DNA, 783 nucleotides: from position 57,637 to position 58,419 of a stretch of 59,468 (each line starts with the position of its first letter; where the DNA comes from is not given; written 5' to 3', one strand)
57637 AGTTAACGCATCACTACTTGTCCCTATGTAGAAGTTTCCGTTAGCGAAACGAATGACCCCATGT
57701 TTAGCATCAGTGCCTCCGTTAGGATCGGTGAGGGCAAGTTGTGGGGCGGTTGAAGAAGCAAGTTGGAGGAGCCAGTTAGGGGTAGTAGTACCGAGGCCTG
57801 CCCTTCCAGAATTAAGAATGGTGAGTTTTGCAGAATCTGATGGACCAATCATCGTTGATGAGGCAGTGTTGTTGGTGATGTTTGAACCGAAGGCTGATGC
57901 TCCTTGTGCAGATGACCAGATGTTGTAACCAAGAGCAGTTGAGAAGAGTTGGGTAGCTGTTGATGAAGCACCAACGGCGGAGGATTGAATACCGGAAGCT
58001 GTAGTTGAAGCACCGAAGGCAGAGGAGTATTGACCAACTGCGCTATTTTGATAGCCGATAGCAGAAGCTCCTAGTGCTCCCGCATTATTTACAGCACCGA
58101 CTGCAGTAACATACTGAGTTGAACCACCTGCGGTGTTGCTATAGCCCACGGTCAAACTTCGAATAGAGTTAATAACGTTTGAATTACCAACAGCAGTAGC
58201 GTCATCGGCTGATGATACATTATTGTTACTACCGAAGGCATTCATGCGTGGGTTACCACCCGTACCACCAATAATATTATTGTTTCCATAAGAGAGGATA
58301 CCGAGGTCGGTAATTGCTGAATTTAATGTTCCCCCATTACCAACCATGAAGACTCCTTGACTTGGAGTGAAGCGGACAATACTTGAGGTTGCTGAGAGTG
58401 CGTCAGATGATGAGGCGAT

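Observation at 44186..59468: Five-gene minus-strand cluster: giant tail-fibre-like adhesin, TM protein, dockerin protein and two cohesin anchors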

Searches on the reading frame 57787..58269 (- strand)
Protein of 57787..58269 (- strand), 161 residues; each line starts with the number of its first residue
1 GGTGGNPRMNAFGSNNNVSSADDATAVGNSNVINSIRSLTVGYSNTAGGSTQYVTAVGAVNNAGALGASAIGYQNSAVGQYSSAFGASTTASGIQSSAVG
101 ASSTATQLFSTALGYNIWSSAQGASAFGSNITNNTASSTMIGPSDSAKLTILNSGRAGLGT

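Call 88: search_protein_families(library=pfam, proteins=[window:57787-58269:-], max_evalue=0.5)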
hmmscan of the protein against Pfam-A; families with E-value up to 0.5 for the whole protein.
window:57787-58269:- (161 aa): 1 family
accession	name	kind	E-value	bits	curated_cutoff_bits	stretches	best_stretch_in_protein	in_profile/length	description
PF05658.19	YadA_head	-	1.7e-07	31.9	25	2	91-116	1-26/27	YadA head domain repeat (2 copies)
